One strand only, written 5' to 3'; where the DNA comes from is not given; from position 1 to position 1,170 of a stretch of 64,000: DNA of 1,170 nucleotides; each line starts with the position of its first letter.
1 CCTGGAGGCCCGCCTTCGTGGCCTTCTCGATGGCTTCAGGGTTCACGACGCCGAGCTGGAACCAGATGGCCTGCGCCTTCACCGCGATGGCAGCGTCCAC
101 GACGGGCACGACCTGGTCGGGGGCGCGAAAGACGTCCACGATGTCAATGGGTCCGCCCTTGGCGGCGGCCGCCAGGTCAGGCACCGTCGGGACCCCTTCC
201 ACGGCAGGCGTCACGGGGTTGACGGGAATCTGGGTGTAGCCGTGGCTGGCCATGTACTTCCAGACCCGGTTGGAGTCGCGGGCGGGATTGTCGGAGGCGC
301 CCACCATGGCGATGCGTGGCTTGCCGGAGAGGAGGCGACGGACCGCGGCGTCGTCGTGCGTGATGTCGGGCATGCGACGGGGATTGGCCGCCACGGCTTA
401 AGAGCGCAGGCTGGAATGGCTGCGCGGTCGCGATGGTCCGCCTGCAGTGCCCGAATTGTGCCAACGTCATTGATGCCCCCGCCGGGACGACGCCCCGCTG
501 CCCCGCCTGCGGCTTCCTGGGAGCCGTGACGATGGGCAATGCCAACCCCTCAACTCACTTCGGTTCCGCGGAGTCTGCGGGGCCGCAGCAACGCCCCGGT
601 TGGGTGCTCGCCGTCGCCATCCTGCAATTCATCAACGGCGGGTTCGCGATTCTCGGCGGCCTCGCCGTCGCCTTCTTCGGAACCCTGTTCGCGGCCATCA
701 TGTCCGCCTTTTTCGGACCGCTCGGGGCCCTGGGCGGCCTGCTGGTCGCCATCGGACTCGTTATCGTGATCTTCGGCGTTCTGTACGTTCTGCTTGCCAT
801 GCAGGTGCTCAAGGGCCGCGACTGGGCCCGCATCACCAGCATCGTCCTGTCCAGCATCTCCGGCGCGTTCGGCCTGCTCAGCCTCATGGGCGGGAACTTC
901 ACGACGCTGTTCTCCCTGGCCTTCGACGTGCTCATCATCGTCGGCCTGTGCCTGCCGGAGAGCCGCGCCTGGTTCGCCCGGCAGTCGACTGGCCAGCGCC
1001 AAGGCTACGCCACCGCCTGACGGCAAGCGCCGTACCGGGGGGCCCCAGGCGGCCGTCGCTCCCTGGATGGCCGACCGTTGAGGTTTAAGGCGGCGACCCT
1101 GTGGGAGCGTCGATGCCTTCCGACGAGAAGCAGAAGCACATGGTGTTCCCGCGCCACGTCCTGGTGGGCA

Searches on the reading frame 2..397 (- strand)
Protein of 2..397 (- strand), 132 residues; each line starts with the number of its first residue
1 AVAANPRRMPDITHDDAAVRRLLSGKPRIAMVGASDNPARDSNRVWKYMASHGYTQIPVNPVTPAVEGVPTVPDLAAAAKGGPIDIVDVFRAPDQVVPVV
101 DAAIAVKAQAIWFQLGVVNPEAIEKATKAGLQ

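Call 62: search_protein_families(library=pfam, proteins=[window:2-397:-], max_evalue=0.00001)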
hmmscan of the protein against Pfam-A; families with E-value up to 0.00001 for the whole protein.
window:2-397:- (132 aa): 1 family
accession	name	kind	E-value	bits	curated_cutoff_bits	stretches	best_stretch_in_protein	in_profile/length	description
PF13380.12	CoA_binding_2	-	9.6e-33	113.5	22.8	1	28-131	2-103/116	CoA binding domain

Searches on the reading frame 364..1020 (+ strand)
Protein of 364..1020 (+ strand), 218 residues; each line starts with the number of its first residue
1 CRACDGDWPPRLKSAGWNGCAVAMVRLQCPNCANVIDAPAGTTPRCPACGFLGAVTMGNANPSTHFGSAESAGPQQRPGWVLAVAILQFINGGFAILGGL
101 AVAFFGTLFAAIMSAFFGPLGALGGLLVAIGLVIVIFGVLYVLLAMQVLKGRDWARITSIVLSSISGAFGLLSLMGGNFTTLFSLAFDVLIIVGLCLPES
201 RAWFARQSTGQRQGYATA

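Call 62: search_protein_families(library=pfam, proteins=[window:364-1020:+], max_evalue=0.00001)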
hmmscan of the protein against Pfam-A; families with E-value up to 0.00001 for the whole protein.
window:364-1020:+ (218 aa): 1 family
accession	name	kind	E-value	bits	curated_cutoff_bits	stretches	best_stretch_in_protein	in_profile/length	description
PF23636.1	DUF7144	-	2.2e-08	34.7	27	1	80-198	1-113/115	Domain of unknown function (DUF7144)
